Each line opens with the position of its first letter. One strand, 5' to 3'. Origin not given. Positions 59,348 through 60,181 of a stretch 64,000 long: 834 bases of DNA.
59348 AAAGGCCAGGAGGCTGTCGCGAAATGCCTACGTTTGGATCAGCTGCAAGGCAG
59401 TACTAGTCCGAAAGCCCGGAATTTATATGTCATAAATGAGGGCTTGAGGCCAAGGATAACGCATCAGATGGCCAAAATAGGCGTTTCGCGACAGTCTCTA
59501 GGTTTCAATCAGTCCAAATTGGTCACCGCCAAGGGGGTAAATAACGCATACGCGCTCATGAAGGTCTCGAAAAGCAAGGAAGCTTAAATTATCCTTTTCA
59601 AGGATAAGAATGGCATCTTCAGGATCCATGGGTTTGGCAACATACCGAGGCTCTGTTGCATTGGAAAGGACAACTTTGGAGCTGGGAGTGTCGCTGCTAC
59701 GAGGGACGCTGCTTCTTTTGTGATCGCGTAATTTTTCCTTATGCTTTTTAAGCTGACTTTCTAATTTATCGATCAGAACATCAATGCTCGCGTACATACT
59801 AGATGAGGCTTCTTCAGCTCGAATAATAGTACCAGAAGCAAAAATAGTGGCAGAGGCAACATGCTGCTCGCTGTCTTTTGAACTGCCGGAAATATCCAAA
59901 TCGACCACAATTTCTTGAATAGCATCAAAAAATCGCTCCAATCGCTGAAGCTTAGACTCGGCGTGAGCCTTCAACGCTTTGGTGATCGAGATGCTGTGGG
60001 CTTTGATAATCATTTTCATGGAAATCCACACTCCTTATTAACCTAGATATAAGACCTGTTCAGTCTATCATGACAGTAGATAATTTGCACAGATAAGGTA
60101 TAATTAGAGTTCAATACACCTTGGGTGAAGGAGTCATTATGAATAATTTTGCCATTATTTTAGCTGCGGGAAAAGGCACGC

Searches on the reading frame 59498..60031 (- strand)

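Call 50: search_protein_families(library=pfam, proteins=[window:59498-60031:-], max_evalue=5)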
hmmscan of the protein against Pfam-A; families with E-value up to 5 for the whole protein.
window:59498-60031:- (177 aa): 5 families
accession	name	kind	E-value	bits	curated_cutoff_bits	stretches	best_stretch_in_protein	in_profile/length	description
PF02482.25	Ribosomal_S30AE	-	5.3e-24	85.2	23.7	1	8-102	2-88/88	Sigma 54 modulation protein / S30EA ribosomal protein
PF16321.10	Ribosom_S30AE_C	-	6.4e-06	26.2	25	1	129-174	11-57/57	Sigma 54 modulation/S30EA ribosomal protein C terminus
PF24376.1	DUF7532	-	0.018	15.6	27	1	17-59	25-67/122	Family of unknown function (DUF7532)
PF09998.14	DUF2239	-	0.15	12.3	25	1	6-60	9-63/182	Uncharacterized protein conserved in bacteria (DUF2239)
PF07083.16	DUF1351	-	0.21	11.7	27.8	1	76-109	78-111/210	Protein of unknown function (DUF1351)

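Call 51: search_protein_families(library=ncbifam, proteins=[window:59498-60031:-], max_evalue=5)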
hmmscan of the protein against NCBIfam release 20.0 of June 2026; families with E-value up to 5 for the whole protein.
window:59498-60031:- (177 aa): 5 families
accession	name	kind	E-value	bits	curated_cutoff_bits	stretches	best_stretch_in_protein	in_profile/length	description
TIGR00741.1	yfiA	equivalog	1.7e-26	92.7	40.9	1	5-106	1-100/102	ribosome hibernation-promoting factor, HPF/YfiA family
NF007780.0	PRK10470.1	equivalog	2.2e-19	69.6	125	1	5-104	1-95/95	ribosome hibernation promoting factor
NF007654.0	PRK10324.1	equivalog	2e-09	37.9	158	1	5-102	1-93/113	ribosome-associated translation inhibitor RaiA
TIGR03362.1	VI_chp_7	equivalog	0.12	11.4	230.1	1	27-128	108-209/476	type VI secretion system protein TssA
NF004486.0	PRK05815.3-4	equivalog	0.21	11.3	272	1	1-58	32-87/224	F0F1 ATP synthase subunit A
